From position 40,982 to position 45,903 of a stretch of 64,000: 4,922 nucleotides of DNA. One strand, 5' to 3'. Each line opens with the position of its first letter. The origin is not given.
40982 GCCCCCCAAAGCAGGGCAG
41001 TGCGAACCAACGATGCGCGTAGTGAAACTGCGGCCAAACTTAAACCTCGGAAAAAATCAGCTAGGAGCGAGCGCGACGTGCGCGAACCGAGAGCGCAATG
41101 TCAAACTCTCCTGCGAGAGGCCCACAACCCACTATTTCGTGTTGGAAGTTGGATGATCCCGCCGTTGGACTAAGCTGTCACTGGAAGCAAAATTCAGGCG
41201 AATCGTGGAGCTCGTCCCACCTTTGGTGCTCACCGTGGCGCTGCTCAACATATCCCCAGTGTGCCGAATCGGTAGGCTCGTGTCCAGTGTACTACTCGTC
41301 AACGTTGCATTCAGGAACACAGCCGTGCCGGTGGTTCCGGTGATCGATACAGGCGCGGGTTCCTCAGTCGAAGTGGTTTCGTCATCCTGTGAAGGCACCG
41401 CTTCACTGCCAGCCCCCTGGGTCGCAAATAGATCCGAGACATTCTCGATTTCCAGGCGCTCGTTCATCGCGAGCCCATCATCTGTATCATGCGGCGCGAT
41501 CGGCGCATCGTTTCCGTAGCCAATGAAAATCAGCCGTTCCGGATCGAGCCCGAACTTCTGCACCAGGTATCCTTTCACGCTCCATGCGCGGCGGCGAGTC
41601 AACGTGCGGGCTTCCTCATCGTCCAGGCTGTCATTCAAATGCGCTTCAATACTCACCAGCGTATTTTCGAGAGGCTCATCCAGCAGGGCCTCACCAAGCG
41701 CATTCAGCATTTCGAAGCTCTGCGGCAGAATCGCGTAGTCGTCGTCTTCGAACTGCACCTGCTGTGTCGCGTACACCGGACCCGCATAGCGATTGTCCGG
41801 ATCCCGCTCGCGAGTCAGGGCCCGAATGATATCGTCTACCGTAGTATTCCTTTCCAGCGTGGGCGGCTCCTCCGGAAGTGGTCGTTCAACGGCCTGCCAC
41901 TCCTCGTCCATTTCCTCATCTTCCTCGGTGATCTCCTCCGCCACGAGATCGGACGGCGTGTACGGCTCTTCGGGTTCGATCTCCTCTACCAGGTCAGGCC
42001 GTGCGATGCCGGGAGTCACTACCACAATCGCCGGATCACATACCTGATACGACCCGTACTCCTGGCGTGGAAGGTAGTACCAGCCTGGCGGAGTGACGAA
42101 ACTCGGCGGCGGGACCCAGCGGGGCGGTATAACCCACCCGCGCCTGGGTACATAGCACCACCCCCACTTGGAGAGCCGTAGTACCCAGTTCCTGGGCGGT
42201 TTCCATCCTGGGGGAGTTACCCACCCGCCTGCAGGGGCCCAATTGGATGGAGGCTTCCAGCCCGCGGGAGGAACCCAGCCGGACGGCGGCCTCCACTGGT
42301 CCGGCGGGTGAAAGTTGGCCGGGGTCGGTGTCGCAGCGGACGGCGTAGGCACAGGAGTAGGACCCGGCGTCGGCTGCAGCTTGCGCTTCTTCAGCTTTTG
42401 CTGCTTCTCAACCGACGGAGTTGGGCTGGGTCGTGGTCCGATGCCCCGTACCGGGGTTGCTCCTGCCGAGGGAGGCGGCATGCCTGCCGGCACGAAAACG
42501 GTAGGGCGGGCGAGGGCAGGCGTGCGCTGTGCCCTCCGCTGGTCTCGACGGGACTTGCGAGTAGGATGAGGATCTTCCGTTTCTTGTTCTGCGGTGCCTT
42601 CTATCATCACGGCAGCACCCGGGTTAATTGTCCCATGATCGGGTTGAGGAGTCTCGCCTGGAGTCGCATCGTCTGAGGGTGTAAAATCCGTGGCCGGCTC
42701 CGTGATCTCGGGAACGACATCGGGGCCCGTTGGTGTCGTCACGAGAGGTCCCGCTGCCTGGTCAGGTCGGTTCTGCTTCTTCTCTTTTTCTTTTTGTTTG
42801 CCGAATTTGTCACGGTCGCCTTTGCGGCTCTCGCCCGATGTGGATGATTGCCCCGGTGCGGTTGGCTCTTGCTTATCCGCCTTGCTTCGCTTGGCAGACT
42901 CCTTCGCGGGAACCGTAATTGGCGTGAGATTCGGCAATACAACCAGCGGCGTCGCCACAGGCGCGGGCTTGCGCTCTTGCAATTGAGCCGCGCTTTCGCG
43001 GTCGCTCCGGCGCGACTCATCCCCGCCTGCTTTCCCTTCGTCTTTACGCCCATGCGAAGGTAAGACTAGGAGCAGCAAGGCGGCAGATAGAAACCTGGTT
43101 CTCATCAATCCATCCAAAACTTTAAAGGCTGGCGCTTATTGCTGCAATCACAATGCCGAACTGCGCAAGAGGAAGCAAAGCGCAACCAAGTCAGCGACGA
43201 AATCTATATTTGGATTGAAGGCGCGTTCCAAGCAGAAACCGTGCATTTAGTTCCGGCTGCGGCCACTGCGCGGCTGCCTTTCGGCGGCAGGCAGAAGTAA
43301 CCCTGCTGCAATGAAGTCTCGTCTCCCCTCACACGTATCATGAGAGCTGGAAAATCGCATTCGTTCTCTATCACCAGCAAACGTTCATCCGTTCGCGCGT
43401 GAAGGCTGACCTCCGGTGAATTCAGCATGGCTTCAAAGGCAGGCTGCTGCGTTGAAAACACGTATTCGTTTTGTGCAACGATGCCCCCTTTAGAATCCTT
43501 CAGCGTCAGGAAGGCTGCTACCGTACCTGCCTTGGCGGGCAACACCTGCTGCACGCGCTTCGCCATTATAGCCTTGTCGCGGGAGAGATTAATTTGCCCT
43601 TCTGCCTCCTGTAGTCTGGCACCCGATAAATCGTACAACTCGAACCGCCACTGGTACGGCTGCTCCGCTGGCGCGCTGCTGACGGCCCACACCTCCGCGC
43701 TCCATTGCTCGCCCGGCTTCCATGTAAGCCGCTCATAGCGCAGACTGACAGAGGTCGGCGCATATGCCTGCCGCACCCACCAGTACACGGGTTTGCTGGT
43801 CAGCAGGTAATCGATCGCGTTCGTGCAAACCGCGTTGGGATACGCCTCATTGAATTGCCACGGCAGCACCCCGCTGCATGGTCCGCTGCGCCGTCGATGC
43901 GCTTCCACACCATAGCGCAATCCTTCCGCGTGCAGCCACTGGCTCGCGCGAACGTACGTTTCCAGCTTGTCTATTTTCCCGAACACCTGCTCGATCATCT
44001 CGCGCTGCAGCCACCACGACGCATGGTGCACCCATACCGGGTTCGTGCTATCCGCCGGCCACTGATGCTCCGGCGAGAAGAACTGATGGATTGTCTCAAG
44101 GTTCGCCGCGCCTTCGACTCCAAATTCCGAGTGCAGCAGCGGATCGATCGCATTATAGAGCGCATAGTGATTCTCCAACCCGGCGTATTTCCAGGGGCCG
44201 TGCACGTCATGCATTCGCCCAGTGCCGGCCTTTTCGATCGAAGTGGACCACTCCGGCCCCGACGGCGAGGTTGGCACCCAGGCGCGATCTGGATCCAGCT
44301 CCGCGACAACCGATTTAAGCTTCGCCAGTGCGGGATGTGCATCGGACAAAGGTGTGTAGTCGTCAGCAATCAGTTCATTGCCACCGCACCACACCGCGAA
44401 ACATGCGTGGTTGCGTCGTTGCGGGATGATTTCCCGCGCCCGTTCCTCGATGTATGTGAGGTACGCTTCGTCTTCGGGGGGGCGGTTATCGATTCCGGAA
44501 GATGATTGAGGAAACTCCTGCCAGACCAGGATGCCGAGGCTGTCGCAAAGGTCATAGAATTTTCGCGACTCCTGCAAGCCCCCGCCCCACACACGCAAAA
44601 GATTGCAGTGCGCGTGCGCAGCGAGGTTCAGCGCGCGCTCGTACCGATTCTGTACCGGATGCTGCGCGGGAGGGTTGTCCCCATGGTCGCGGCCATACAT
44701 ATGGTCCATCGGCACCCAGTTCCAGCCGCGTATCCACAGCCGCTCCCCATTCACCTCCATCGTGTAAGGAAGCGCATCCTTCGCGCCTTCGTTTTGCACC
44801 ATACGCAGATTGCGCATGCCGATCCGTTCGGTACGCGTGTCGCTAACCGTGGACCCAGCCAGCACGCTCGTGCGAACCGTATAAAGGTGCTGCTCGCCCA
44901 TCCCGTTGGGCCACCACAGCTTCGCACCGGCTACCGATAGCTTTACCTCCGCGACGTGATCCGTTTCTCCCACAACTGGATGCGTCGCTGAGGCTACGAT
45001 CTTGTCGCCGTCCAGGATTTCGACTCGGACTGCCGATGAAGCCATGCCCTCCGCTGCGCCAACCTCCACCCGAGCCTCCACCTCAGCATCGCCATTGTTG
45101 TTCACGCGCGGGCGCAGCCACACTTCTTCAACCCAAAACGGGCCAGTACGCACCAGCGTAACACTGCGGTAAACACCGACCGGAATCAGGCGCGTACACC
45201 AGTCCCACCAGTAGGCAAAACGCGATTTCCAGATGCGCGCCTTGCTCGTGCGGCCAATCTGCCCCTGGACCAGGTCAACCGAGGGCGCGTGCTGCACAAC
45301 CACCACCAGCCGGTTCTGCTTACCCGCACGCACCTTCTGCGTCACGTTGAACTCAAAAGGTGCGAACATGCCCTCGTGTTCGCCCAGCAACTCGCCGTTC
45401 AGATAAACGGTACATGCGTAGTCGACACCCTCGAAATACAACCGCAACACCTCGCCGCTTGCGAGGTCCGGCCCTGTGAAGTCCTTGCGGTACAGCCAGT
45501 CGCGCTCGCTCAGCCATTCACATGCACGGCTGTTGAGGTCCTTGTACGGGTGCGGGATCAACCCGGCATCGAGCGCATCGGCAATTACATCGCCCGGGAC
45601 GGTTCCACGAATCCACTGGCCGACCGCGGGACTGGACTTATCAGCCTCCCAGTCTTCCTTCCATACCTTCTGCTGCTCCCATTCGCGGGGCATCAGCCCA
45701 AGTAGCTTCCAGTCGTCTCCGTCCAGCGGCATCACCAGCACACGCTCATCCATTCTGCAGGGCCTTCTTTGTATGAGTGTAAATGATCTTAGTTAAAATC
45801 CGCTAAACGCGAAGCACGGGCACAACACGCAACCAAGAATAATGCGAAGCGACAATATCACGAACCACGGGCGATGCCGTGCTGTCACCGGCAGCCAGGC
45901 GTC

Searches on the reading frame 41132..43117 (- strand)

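Call 86: search_protein_families(library=pfam, proteins=[window:41132-43117:-], max_evalue=0.00001)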
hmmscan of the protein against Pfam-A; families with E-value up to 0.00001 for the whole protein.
window:41132-43117:- (661 aa): 1 family
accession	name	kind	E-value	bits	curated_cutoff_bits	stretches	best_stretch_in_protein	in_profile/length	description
PF00691.25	OmpA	-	4.4e-12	46.6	27.2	1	456-550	2-95/98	OmpA family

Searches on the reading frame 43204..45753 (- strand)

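Call 86: search_protein_families(library=pfam, proteins=[window:43204-45753:-], max_evalue=0.00001)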
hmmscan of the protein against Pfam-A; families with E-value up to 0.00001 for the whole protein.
window:43204-45753:- (849 aa): 4 families
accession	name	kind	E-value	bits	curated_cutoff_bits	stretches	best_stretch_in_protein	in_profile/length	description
PF22666.2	Glyco_hydro_2_N2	-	1.1e-31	110.5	27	1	39-196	5-167/167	Glycosyl hydrolase 2 galactose-binding domain-like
PF00703.27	Glyco_hydro_2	-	7.9e-13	49.6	23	1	208-314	3-109/109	Glycosyl hydrolases family 2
PF02837.24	Glyco_hydro_2_N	-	7.5e-12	45.9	28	1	87-202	68-167/169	Glycosyl hydrolases family 2, sugar binding domain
PF02836.23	Glyco_hydro_2_C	-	5.6e-06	26.1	21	1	396-490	61-156/302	Glycosyl hydrolases family 2, TIM barrel domain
